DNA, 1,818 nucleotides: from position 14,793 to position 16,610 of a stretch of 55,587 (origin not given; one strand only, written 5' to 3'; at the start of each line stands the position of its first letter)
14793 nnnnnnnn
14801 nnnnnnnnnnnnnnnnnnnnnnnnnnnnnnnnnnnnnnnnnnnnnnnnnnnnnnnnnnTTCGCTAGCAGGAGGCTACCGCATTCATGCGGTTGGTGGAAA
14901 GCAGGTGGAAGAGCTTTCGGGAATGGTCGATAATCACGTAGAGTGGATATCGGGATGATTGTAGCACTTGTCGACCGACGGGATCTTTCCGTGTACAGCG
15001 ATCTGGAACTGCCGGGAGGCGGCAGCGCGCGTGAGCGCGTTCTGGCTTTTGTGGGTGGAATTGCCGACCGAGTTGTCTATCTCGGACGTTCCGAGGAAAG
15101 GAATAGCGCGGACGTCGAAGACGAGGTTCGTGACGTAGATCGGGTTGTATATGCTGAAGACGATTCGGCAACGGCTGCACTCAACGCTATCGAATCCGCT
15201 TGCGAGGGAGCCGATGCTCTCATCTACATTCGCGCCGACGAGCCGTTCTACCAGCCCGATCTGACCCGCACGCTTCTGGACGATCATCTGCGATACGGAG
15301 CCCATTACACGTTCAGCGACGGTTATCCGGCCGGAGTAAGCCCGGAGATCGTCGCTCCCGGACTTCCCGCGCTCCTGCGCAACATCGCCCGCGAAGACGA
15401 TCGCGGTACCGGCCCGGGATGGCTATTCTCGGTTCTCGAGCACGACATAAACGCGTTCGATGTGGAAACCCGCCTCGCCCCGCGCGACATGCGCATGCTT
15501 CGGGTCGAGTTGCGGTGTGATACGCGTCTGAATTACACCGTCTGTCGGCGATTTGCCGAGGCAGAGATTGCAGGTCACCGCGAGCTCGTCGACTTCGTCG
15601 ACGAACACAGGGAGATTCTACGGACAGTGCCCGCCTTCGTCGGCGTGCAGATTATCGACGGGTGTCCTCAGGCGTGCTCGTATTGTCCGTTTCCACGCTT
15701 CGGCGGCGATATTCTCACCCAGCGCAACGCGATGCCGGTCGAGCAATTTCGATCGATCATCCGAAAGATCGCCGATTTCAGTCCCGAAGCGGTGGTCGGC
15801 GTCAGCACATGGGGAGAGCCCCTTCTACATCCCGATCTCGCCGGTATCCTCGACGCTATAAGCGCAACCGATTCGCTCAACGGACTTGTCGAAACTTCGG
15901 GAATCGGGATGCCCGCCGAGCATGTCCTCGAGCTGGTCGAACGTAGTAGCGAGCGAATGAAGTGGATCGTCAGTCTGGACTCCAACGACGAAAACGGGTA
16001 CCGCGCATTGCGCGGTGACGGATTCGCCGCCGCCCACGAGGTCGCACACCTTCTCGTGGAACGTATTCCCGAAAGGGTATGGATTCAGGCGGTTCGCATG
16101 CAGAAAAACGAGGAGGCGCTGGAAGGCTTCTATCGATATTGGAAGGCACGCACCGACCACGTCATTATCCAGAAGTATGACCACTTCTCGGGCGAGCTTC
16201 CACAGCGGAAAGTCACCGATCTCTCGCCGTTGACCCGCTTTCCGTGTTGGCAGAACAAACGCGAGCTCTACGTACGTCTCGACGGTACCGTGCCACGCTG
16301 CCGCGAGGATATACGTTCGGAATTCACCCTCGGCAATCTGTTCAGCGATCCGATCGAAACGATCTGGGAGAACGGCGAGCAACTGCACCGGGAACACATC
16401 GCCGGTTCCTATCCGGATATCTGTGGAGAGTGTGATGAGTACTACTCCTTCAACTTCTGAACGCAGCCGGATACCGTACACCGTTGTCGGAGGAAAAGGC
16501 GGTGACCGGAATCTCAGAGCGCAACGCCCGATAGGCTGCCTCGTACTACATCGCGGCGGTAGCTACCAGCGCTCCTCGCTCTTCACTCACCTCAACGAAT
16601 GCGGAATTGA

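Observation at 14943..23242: Seven-gene translationally coupled operon linking radical-SAM/sugar-nucleotide-type enzymes to a cell-wall amidase, immediately upstream of flaA - product unknown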

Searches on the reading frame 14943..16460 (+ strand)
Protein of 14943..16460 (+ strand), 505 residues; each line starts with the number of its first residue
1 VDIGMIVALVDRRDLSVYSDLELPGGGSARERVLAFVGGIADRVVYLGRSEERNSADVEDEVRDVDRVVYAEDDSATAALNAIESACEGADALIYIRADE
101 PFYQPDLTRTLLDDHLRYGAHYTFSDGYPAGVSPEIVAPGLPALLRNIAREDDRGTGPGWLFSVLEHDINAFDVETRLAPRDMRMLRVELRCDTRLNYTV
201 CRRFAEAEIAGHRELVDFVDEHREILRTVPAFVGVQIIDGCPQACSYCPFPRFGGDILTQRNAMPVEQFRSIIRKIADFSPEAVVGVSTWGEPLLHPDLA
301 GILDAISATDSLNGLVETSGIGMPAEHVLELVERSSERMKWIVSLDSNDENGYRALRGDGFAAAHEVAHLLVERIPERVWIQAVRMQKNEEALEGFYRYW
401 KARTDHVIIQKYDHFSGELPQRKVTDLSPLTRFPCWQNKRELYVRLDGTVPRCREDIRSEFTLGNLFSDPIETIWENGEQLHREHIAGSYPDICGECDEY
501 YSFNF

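Call 3: search_protein_families(library=pfam, proteins=[window:14943-16460:+], max_evalue=0.01)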
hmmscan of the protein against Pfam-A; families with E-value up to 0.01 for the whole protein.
window:14943-16460:+ (505 aa): 3 families
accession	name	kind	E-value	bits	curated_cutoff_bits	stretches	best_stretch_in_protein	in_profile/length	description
PF04055.27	Radical_SAM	-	4e-11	43.8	29.5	1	236-396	2-162/166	Radical SAM superfamily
PF13186.11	SPASM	-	1e-07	32.5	21.5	1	435-498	1-67/67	Iron-sulfur cluster-binding domain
PF12804.13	NTP_transf_3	-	0.003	18.2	27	1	25-120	22-116/160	MobA-like NTP transferase domain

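Call 4: search_protein_families(library=ncbifam, proteins=[window:14943-16460:+], max_evalue=0.01)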
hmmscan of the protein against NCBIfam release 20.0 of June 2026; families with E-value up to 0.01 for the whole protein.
window:14943-16460:+ (505 aa): 19 families
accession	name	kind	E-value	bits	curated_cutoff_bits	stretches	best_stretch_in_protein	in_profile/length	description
TIGR04321.1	spiroSPASM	subfamily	4.2e-149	497.5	250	1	57-505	57-510/510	spiro-SPASM protein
TIGR04251.1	SCM_rSAM_ScmF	equivalog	1.5e-10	41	400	1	237-374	10-144/353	SynChlorMet cassette radical SAM/SPASM protein ScmF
TIGR04317.1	W_rSAM_matur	equivalog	5.8e-10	38.8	380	1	235-393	8-164/349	tungsten cofactor oxidoreductase radical SAM maturase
TIGR04133.1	rSAM_w_lipo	hypoth_equivalog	1.2e-09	37.6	425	2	443-500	269-324/350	TIGR04133 family radical SAM/SPASM protein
TIGR02666.1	moaA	equivalog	1.1e-07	31.1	284.05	1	235-403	14-183/336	GTP 3',8-cyclase MoaA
NF050035.1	rSAM_WgK_link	exception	2.1e-06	27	650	1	228-360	6-131/367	radical SAM/SPASM peptide maturase WgkB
NF001199.0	PRK00164.2-1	equivalog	7.7e-06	25.3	231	1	234-360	15-133/308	GTP 3',8-cyclase MoaA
NF049973.1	radical_Rv1681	equivalog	9.7e-06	24.7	380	1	241-365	82-200/326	Rv1681 family radical SAM protein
TIGR02109.1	PQQ_syn_pqqE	equivalog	1.3e-05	24.4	381.35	1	229-360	5-128/358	pyrroloquinoline quinone biosynthesis protein PqqE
TIGR02668.1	moaA_archaeal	equivalog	2.7e-05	23.3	325.25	1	235-360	14-129/303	GTP 3',8-cyclase MoaA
NF038073.1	rSAM_STM4011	subfamily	0.00013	21.4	200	0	239-312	10-82/278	STM4011 family radical SAM protein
TIGR02493.1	PFLA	equivalog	0.00032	20.2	231.75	1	236-384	20-164/235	pyruvate formate-lyase-activating protein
TIGR04085.1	rSAM_more_4Fe4S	domain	0.00056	20.3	27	1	435-498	1-65/93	SPASM domain-containing protein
TIGR04053.2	TIGR04053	equivalog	0.0012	18.2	395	1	239-394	16-167/366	TIGR04053 family radical SAM/SPASM domain-containing protein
TIGR01579.1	MiaB-like-C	equivalog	0.0019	17.5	357.05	1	206-275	116-183/416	tRNA (N(6)-L-threonylcarbamoyladenosine(37)-C(2))-methylthiotransferase MtaB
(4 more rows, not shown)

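Call 10: find_homologous_proteins(query=window:14943-16460:+, max_evalue=0.00001)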
Query window:14943-16460:+ (505 aa): 683 proteins with E <= 0.00001 among 8000 candidates; the best 120 are listed.
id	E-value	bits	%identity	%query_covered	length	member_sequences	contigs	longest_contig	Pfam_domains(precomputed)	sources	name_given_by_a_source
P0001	0.0e+0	1046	89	99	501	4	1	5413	PF13186.12,PF04055.28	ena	-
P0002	9.7e-284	960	100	84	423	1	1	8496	PF04055.28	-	-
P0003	3.5e-283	958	81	99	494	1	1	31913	PF13186.12,PF04055.28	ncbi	-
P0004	1.2e-193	663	56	99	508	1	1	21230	PF13186.12,PF04055.28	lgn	-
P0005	5.9e-186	637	56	94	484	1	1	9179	PF13186.12,PF04055.28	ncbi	ncbi:MAG: spiro-SPASM protein [bacterium]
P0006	5.1e-185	634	53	99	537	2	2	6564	PF13186.12,PF04055.28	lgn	-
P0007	1.3e-167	577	53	99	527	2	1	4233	PF13186.12,PF04055.28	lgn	-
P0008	2.5e-166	573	51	99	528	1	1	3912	PF13186.12,PF04055.28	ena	-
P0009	3.5e-165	569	51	99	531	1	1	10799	PF13186.12,PF04055.28,PF12804.14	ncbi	-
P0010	7.5e-163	561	50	99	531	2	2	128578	PF13186.12,PF04055.28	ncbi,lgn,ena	-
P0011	9.2e-147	508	47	99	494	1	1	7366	PF13186.12,PF04055.28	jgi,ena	-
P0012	1.1e-146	508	46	99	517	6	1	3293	PF13186.12,PF04055.28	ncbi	-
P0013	7.3e-146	505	47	99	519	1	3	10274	PF13186.12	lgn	-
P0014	8.1e-146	505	45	99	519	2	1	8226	PF13186.12,PF04055.28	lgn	-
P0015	8.8e-145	501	45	99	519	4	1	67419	PF13186.12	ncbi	-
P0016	1.6e-144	501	50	87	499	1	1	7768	PF13186.12,PF04055.28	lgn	-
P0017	3.7e-143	496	46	99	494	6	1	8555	PF13186.12,PF04055.28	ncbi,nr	ncbi:MAG TPA: spiro-SPASM protein [Spirochaetia bacterium]|nr:spiro-SPASM protein [Spirochaetia bact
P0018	1.4e-141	491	44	99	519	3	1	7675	PF13186.12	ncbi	-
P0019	2.4e-141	490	47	99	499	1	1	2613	PF13186.12,PF04055.28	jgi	jgi:spiro-SPASM protein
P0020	2.8e-141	490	47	99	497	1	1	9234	PF13186.12,PF04055.28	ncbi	ncbi:spiro-SPASM protein [Salinispira pacifica]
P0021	1.9e-140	487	47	97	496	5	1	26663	PF13186.12,PF04055.28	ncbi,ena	-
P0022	3.5e-138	480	47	99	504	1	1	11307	PF13186.12,PF04055.28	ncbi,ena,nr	ncbi:MAG TPA: spiro-SPASM protein [Spirochaetia bacterium]|nr:spiro-SPASM protein [Spirochaetia bact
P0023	7.2e-138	479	47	99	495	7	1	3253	PF13186.12,PF04055.28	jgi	-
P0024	2.0e-137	477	45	99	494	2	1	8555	PF13186.12,PF04055.28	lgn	-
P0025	3.2e-137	476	43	99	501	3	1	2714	PF13186.12,PF04055.28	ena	-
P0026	5.9e-137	476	46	99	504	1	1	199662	PF13186.12,PF04055.28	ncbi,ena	-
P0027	1.5e-136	474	45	99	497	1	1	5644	PF13186.12,PF04055.28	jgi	jgi:spiro-SPASM protein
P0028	6.3e-136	472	47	99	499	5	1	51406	PF13186.12,PF04055.28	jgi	jgi:spiro-SPASM protein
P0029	6.6e-136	472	49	87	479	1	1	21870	PF13186.12,PF04055.28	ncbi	-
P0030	7.7e-136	472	46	99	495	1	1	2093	PF13186.12,PF04055.28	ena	-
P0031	1.3e-135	471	45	99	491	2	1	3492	PF13186.12,PF04055.28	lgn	-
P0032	1.9e-135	471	44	99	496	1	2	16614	PF13186.12,PF04055.28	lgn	-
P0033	3.3e-134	467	45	98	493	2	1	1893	PF13186.12,PF04055.28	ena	-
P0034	3.7e-134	466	43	99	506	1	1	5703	PF13186.12,PF04055.28,PF12804.14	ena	-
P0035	8.5e-134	465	46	99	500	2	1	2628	PF13186.12,PF04055.28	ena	-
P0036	1.3e-133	465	45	99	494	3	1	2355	PF13186.12,PF04055.28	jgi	-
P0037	5.2e-133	463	44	99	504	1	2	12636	PF13186.12,PF04055.28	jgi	-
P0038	7.3e-133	462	42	99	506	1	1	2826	PF13186.12,PF04055.28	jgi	jgi:spiro-SPASM protein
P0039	1.9e-132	461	42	99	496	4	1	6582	PF13186.12,PF04055.28,PF12804.14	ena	-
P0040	2.3e-132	460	46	92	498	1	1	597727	PF13186.12,PF04055.28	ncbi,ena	-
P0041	2.7e-132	460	45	99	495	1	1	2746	PF13186.12,PF04055.28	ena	-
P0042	2.9e-132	460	44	99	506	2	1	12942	PF13186.12,PF04055.28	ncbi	-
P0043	3.7e-132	460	49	82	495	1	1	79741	PF13186.12,PF04055.28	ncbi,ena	-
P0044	7.1e-132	459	41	99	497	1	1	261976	PF13186.12,PF04055.28,PF12804.14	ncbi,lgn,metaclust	metaclust:status=active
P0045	7.4e-132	459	41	97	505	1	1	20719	PF13186.12,PF04055.28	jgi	jgi:spiro-SPASM protein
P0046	8.8e-132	459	44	97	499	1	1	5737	PF13186.12,PF04055.28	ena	-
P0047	1.1e-131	458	42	99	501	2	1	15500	PF13186.12,PF04055.28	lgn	-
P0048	1.2e-131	458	45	99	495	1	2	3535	PF13186.12,PF04055.28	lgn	-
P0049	1.4e-131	458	44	99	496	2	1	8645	PF13186.12,PF04055.28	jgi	jgi:spiro-SPASM protein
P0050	2.4e-131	457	42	99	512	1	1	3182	PF13186.12,PF04055.28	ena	-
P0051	5.9e-131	456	48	86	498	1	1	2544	PF13186.12,PF04055.28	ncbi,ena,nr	ncbi:MAG: spiro-SPASM protein [Spirochaetaceae bacterium]|nr:spiro-SPASM protein [Spirochaetaceae ba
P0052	6.8e-131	456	44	99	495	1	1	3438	PF13186.12,PF04055.28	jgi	jgi:spiro-SPASM protein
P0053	1.1e-130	455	43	99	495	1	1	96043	PF13186.12,PF04055.28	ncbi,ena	-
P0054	1.3e-130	455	46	95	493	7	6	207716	PF04055.28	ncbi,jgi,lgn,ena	-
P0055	1.8e-130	454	44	96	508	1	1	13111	PF13186.12,PF04055.28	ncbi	-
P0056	1.9e-130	454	45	99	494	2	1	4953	PF13186.12,PF04055.28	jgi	-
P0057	2.1e-130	454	43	93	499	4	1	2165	PF13186.12,PF04055.28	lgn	-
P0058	2.2e-130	454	42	99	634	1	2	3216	PF13186.12,PF04055.28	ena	-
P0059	2.4e-130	454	43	99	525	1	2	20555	PF13186.12,PF04055.28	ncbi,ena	-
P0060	3.6e-130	453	45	98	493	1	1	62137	PF13186.12,PF04055.28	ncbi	-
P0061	3.9e-130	453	46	95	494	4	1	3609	PF13186.12,PF04055.28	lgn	-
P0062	6.1e-130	452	43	99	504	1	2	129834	PF13186.12,PF04055.28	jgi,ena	-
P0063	8.6e-130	452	42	99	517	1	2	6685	PF13186.12,PF04055.28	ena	-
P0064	1.0e-129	452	44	99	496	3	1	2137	PF13186.12,PF04055.28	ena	-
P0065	1.2e-129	451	45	99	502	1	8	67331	PF13186.12,PF04055.28,PF12804.14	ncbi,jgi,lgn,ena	jgi:spiro-SPASM protein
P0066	1.6e-129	451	45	99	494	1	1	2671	PF13186.12,PF04055.28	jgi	-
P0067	5.2e-129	449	43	99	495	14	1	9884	PF13186.12,PF04055.28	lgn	-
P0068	5.4e-129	449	44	99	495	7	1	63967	PF13186.12,PF04055.28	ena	-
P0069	6.7e-129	449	46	86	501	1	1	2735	PF13186.12,PF04055.28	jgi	jgi:spiro-SPASM protein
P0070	8.7e-129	449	44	99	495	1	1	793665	PF13186.12,PF04055.28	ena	-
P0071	9.4e-129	449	45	99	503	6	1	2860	PF04055.28,PF12804.14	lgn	-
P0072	9.5e-129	449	47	84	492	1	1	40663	PF04055.28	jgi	jgi:spiro-SPASM protein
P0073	1.1e-128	448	42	99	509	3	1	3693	PF13186.12,PF04055.28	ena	-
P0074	1.2e-128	448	45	99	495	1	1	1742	PF13186.12,PF04055.28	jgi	-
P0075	1.2e-128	448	43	99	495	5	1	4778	PF13186.12,PF04055.28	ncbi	-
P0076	1.4e-128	448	43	96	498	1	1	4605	PF13186.12,PF04055.28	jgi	jgi:spiro-SPASM protein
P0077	1.9e-128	447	47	86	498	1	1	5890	PF13186.12,PF04055.28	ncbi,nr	ncbi:MAG: spiro-SPASM protein [Spirochaetaceae bacterium]|nr:spiro-SPASM protein [Spirochaetaceae ba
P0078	2.3e-128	447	44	99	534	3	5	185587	PF04055.28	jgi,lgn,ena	-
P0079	2.4e-128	447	43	99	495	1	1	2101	PF13186.12,PF04055.28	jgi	jgi:spiro-SPASM protein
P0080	2.6e-128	447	44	95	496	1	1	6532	PF13186.12,PF04055.28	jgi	jgi:spiro-SPASM protein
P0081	3.0e-128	447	42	99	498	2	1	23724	PF13186.12,PF04055.28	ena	-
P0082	3.2e-128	447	44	97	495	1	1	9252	PF13186.12,PF04055.28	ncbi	-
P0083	3.3e-128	447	45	99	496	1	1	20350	PF13186.12,PF04055.28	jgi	jgi:spiro-SPASM protein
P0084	5.2e-128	446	45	99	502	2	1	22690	PF13186.12,PF04055.28,PF12804.14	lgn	-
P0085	5.8e-128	446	44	99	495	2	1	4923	PF13186.12,PF04055.28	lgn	-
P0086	6.2e-128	446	44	95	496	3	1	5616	PF13186.12,PF04055.28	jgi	jgi:spiro-SPASM protein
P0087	1.0e-127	445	43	99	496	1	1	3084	PF13186.12,PF04055.28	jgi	jgi:spiro-SPASM protein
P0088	1.3e-127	445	44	99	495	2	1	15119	PF13186.12,PF04055.28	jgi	jgi:spiro-SPASM protein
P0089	1.9e-127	444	46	84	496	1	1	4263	PF13186.12,PF04055.28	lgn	-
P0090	2.5e-127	444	44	99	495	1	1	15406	PF13186.12,PF04055.28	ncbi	-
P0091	2.9e-127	444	44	87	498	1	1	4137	PF13186.12,PF04055.28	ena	-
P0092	4.5e-127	443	46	87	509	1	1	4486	PF13186.12,PF04055.28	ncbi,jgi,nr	ncbi:MAG: spiro-SPASM protein [Spirochaetales bacterium]|jgi:spiro-SPASM protein|nr:spiro-SPASM prot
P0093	1.1e-126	442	45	88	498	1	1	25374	PF13186.12,PF04055.28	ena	-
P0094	2.5e-126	441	41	99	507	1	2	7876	PF13186.12,PF04055.28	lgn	-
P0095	3.0e-126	440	42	99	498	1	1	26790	PF13186.12,PF04055.28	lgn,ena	-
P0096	4.6e-126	440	44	95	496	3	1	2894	PF13186.12,PF04055.28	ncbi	-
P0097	7.0e-126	439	45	87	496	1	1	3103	PF13186.12,PF04055.28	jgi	jgi:spiro-SPASM protein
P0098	1.6e-125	438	42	99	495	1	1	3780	PF13186.12,PF04055.28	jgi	jgi:spiro-SPASM protein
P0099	1.9e-125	438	44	95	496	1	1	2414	PF13186.12,PF04055.28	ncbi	-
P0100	3.1e-125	437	43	97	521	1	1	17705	PF13186.12,PF04055.28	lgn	-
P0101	3.6e-125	437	43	99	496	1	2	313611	PF13186.12,PF04055.28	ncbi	-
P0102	4.0e-125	437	46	85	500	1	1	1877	PF13186.12,PF04055.28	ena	-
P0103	4.3e-125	436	42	95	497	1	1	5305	PF13186.12,PF04055.28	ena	-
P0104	4.8e-125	436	46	82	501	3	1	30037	PF13186.12,PF04055.28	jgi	-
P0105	5.1e-125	436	44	99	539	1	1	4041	PF13186.12,PF04055.28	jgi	jgi:spiro-SPASM protein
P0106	5.2e-125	436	41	99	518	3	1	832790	PF13186.12,PF04055.28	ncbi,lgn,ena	-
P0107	7.1e-125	436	45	86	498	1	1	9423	PF13186.12,PF04055.28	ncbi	-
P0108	7.2e-125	436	44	95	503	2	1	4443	PF04055.28,PF12804.14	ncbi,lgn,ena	-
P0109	7.5e-125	436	42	98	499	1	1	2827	PF13186.12,PF04055.28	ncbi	ncbi:MAG: spiro-SPASM protein [Spirochaetota bacterium]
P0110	1.1e-124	435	43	99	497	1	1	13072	PF13186.12,PF04055.28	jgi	jgi:spiro-SPASM protein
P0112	1.2e-124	435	44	99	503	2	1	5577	PF13186.12,PF04055.28,PF12804.14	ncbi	-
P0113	1.4e-124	435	43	99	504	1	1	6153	PF04055.28,PF12804.14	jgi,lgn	jgi:spiro-SPASM protein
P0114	2.4e-124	434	44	99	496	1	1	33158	PF13186.12,PF04055.28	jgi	jgi:spiro-SPASM protein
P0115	3.1e-124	434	47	86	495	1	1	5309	PF04055.28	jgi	jgi:spiro-SPASM protein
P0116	4.3e-124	433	43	87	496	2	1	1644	PF13186.12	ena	-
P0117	4.3e-124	433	44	95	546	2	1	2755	PF04055.28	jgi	-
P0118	4.3e-124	433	43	99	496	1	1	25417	PF13186.12,PF04055.28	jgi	jgi:spiro-SPASM protein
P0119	6.0e-124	433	47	87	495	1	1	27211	PF13186.12,PF04055.28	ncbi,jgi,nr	ncbi:MAG: spiro-SPASM protein [Spirochaetales bacterium]|jgi:spiro-SPASM protein|nr:spiro-SPASM prot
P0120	6.9e-124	432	44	95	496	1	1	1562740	PF13186.12,PF04055.28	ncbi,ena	-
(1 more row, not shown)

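Call 12: find_related_loci(query=A1, collection=genome_contigs, flank=10000)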
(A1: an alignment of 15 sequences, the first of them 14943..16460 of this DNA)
Query A1 (505 aa) in genome_contigs; peptide patterns used: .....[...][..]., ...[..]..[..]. (x = any residue, [..] = any of these).
600 stretches matched a pattern (row limit reached: there are more); 282 encode a relative of the query (tblastn E <= 1e-3); the best 80 are kept; 80 distinct loci.
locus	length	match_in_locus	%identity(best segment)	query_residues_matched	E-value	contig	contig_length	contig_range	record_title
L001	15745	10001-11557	44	5-505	8e-149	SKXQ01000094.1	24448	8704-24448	MAG: Spirochaetaceae bacterium isolate CSSed162cmB_249 CSSed16-2cmB-3771, whole genome shotgun sequence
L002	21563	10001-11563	45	3-505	3e-150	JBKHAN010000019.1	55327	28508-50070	MAG: Spirochaetaceae bacterium isolate D1M01_18 NODE_483_length_55327_cov_7.460486, whole genome shotgun sequence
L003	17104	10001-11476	43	8-505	3e-133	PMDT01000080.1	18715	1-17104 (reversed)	MAG: Spirochaetaceae bacterium isolate fen_1365 73.20120700_E2X.184_contig_153517, whole genome shotgun sequence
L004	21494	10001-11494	42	7-505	5e-133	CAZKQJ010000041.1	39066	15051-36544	MAG TPA_asm: uncultured Spirochaetaceae bacterium isolate SRP241341_co1_254 genome assembly, contig: NODE_1231_length_39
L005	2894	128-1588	44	25-505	6e-135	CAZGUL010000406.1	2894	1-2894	MAG TPA_asm: uncultured Spirochaetaceae bacterium isolate binchicken_co117_13 genome assembly, contig: NODE_57669_length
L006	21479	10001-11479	41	7-505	8e-127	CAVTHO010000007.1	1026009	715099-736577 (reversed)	MAG: uncultured Spirochaetota bacterium isolate MFD05942.bin.2.325 genome assembly, contig: contig_3547, whole genome sh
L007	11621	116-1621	43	1-505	1e-125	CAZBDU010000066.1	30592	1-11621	MAG TPA_asm: uncultured Spirochaetaceae bacterium isolate binchicken_co178_265 genome assembly, contig: NODE_2167_length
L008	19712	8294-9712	43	26-505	1e-125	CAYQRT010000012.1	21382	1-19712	MAG TPA_asm: uncultured Spirochaetaceae bacterium isolate binchicken_co129_673 genome assembly, contig: NODE_6970_length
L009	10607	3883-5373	38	7-505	8e-126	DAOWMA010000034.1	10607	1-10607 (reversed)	MAG TPA_asm: Spirochaetaceae bacterium isolate CSMAG_2990 CSMAG_2990_k141_75296_length_10607_cov_151.5918, whole genome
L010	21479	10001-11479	41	7-505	2e-125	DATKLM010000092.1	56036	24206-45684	MAG TPA_asm: Spirochaetia bacterium isolate SMAG_U14685 k141_3266527, whole genome shotgun sequence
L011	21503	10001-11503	40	8-505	3e-125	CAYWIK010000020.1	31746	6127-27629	MAG TPA_asm: uncultured Spirochaetales bacterium isolate binchicken_co8_185 genome assembly, contig: NODE_1789_length_31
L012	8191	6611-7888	42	80-505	2e-125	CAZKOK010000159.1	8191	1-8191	MAG TPA_asm: uncultured Spirochaetia bacterium isolate binchicken_co129_775 genome assembly, contig: NODE_28840_length_8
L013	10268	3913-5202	42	80-505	5e-125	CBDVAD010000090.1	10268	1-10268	MAG TPA_asm: uncultured bacterium isolate SRR22302365_concoct_1 genome assembly, contig: ERZ25074835.4786, whole genome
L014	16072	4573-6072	41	7-505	5e-125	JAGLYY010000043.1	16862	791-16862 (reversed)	MAG: Spirochaetales bacterium isolate RS_13_41 ZL320.bin.41.fa_43, whole genome shotgun sequence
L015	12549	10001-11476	41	7-505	1e-124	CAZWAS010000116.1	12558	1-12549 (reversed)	MAG TPA_asm: uncultured Spirochaetales bacterium isolate binchicken_co135_55 genome assembly, contig: NODE_7000_length_1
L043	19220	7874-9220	40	67-505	4e-112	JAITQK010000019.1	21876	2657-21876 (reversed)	MAG: Treponema sp. isolate Pq454_bin73 k119_2746892, whole genome shotgun sequence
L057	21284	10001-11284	40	80-504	8e-109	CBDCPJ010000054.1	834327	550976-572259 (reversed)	MAG: Spirochaetia bacterium isolate faab6882-6287-49c9-b04d-4208091d842c genome assembly, contig: contig_54, whole genom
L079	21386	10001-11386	40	68-504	3e-101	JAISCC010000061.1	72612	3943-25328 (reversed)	MAG: Treponema sp. isolate Gx481_bin52 k119_592969, whole genome shotgun sequence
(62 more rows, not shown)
